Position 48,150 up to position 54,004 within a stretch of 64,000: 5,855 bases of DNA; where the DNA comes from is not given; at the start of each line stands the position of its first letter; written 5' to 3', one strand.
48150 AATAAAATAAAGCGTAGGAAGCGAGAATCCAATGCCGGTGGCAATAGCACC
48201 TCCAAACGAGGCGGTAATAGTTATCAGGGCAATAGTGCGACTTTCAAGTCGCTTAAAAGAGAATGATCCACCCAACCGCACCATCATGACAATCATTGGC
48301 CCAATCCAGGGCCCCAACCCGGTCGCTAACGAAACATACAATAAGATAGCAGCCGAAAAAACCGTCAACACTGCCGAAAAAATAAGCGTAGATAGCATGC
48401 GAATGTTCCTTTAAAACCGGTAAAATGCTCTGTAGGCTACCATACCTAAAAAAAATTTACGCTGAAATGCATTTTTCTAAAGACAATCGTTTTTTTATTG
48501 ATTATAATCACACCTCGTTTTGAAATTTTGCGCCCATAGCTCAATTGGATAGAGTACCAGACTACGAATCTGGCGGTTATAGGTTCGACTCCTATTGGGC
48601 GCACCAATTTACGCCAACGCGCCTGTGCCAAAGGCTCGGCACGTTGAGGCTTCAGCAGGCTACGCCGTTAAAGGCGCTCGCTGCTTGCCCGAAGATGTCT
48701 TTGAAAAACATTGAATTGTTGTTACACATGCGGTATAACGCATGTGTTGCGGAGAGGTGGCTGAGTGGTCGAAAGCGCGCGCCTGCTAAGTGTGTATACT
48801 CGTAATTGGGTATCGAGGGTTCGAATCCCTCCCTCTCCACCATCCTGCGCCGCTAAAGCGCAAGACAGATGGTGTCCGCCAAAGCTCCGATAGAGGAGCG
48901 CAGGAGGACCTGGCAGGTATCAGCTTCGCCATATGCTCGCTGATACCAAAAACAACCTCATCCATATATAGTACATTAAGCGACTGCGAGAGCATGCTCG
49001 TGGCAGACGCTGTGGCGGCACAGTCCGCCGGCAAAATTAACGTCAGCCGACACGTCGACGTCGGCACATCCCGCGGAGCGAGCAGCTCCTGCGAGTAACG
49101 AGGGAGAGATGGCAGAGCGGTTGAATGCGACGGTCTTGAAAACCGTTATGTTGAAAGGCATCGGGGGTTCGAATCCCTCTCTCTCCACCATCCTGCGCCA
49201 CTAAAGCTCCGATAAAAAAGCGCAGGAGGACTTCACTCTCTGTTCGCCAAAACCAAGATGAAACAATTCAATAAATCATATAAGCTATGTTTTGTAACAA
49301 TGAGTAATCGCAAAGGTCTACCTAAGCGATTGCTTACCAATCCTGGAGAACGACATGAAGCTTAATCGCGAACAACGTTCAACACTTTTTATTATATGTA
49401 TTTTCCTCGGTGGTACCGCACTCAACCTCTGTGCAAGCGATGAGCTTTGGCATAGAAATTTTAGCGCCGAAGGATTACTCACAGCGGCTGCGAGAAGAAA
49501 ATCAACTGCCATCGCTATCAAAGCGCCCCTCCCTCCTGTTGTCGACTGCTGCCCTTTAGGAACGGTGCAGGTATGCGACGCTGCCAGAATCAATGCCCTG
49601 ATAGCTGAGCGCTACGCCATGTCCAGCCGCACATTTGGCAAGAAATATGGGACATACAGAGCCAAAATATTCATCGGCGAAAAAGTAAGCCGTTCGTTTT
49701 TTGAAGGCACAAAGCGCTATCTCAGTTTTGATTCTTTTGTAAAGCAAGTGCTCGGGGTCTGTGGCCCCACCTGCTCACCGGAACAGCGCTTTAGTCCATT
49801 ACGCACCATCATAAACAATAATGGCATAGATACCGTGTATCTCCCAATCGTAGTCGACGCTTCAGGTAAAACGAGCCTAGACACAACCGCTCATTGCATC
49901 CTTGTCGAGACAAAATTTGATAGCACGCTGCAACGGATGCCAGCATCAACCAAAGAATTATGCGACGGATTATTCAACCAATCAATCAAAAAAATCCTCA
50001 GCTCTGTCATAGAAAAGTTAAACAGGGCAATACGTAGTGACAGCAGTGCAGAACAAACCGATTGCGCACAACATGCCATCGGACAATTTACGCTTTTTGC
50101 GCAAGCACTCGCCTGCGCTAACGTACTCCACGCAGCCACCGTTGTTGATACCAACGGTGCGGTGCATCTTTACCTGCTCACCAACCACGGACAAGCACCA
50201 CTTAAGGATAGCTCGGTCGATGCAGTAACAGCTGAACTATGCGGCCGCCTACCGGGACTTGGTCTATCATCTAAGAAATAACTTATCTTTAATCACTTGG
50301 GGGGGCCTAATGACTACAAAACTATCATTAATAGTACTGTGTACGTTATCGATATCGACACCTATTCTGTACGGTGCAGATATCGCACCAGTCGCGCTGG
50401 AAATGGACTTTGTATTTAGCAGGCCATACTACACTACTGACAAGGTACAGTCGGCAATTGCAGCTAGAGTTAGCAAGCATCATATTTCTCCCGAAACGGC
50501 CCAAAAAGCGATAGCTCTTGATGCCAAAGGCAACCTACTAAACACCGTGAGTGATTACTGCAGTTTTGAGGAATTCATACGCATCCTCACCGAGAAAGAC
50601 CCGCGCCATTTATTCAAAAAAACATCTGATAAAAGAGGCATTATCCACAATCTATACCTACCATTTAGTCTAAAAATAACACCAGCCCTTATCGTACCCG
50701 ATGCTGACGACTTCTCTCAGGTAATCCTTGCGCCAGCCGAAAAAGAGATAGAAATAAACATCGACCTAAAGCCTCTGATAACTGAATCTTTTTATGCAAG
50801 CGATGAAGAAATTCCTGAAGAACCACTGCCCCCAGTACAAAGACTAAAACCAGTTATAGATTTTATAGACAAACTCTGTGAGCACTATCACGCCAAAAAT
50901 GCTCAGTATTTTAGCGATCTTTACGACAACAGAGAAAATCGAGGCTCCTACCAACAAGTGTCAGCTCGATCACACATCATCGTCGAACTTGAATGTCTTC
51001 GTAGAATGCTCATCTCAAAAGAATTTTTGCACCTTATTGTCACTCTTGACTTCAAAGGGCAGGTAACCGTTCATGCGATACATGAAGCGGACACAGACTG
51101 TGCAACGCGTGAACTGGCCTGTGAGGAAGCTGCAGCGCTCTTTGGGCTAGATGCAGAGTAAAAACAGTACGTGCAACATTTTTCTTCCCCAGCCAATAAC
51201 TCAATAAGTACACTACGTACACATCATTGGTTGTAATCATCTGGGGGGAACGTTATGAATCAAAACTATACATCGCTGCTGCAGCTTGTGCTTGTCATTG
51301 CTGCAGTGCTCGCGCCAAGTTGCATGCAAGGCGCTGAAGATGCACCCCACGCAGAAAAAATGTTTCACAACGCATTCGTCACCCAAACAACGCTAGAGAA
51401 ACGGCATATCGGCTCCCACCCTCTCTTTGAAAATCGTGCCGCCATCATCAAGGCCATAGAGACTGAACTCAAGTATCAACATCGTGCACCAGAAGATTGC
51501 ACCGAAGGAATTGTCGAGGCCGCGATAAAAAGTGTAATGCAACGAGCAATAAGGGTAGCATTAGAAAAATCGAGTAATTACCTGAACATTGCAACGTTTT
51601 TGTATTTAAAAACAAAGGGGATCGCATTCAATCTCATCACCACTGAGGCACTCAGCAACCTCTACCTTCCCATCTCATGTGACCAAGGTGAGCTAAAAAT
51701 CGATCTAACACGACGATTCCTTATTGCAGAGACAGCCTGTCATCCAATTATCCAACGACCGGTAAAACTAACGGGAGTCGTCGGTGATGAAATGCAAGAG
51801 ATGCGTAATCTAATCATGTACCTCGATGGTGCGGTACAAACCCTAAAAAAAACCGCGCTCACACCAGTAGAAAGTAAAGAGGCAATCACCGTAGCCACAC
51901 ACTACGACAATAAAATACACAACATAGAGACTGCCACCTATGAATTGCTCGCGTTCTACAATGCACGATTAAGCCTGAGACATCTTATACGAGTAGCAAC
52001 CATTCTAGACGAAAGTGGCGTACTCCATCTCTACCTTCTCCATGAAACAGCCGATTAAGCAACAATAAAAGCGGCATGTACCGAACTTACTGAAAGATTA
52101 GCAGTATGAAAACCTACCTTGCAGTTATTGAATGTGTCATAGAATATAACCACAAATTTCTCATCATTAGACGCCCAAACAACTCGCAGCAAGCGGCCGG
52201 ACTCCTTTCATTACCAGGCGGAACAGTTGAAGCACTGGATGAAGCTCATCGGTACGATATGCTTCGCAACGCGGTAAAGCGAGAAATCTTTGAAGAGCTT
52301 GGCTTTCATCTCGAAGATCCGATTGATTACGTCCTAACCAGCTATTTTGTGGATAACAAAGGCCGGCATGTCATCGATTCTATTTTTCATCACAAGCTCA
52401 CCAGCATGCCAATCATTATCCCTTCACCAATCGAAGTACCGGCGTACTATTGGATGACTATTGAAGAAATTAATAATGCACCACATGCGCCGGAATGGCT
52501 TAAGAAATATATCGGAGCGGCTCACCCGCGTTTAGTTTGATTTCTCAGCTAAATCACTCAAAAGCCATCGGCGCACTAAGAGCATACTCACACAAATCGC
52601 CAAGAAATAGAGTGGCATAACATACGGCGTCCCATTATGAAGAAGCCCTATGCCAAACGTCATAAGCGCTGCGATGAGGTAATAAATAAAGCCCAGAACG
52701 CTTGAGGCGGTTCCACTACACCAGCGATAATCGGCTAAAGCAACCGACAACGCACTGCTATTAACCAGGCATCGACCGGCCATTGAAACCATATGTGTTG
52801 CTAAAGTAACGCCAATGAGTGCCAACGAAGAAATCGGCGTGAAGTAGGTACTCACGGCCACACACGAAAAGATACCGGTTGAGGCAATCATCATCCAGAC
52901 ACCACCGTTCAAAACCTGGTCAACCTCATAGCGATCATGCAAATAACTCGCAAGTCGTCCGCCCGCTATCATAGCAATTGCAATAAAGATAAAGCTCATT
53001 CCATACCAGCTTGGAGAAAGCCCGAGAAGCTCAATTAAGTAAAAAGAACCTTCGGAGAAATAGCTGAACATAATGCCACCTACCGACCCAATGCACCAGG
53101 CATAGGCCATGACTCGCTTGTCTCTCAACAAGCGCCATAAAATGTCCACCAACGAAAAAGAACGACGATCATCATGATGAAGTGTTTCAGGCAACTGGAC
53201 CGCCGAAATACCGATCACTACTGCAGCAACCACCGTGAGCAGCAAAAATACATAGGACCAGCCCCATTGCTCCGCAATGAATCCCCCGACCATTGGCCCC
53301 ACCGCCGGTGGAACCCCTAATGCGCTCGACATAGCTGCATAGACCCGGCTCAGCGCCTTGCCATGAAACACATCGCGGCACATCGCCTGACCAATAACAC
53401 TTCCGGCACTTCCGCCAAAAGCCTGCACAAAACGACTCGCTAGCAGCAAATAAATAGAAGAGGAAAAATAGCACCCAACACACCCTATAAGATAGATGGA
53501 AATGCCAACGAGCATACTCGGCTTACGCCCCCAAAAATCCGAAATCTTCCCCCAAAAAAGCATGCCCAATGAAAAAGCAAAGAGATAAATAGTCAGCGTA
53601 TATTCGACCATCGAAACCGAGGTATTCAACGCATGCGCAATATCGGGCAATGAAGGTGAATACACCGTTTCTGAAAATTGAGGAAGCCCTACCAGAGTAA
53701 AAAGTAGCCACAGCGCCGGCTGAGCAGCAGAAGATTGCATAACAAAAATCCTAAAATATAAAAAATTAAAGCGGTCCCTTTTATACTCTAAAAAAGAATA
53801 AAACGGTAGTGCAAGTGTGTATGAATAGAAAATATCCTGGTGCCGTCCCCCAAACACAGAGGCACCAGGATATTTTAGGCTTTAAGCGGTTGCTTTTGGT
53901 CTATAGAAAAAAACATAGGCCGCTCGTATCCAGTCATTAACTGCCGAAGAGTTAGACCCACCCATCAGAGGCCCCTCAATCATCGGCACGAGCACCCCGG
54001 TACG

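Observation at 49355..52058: Three tandem paralogs of a previously unrecognised secreted-protein family (LYLP ... HLYLL motifs)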

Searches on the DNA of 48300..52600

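Call 94: search_rna_families(source=window, start=48300, end=52600, threshold=evalue, max_evalue=0.1)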
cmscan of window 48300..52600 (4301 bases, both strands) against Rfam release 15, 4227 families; matches with E-value up to 0.1: 7.
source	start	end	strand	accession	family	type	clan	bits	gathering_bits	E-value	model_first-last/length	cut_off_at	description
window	48530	48603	+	RF00005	tRNA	Gene; tRNA;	CL00001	69.4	29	3.1e-14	1-71/71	no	tRNA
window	49103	49187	+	RF00005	tRNA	Gene; tRNA;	CL00001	62.3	29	2.8e-12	1-71/71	no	tRNA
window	48751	48839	+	RF00005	tRNA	Gene; tRNA;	CL00001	59.4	29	1.7e-11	1-71/71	no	tRNA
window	48786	48839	-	RF04351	Plastid-psbl-rps4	Cis-reg;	-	39.6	68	5e-06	1-53/53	no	Plastid-psbl-rps4 3UTR RNA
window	49138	49187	-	RF04351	Plastid-psbl-rps4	Cis-reg;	-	34.9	68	9.4e-05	1-53/53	no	Plastid-psbl-rps4 3UTR RNA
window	48530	48604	-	RF04354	Plastid-ycf2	Cis-reg;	-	34.7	65.7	0.00013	1-75/75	no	Plastid-ycf2 5UTR RNA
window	48751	48840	-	RF04354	Plastid-ycf2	Cis-reg;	-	24.6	65.7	0.072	1-75/75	no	Plastid-ycf2 5UTR RNA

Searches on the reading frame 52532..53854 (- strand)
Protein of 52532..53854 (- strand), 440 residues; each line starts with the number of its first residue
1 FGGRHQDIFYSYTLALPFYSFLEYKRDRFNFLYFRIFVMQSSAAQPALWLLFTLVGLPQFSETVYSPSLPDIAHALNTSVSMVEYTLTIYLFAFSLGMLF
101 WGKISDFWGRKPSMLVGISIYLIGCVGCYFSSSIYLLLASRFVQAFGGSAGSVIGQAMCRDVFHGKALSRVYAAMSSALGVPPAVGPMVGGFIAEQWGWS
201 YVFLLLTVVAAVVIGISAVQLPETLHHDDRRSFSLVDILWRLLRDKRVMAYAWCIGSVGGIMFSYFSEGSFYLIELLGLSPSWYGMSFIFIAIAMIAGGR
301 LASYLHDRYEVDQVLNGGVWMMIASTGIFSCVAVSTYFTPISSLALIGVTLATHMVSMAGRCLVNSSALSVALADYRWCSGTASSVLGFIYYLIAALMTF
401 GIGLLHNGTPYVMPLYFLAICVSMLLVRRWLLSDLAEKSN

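Call 38: search_protein_families(library=pfam, proteins=[window:52532-53854:-], max_evalue=0.001)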
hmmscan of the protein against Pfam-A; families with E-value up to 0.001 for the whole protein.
window:52532-53854:- (440 aa): 2 families
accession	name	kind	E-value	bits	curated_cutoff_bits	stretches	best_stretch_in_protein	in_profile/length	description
PF07690.21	MFS_1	-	1.2e-44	153.2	33.4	1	58-397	8-345/347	Major Facilitator Superfamily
PF00083.30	Sugar_tr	-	1.6e-07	31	22.3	1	79-224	44-194/452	Sugar (and other) transporter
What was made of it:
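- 52532..53857 (-): MFS transporter. It is the conserved right anchor of the variable interval. Pfam MFS_1, 1.2e-44 (call 38).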

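Call 91: find_related_loci(query=A8, collection=metagenome_contigs, flank=10000)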
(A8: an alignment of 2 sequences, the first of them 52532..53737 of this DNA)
Query A8 (401 aa) in metagenome_contigs; peptide patterns used: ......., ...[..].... (x = any residue, [..] = any of these).
247 stretches matched a pattern; 1 encode a relative of the query (tblastn E <= 1e-3); 1 distinct loci.
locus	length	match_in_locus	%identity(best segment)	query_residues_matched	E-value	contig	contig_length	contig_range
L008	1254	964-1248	83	1-95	9e-52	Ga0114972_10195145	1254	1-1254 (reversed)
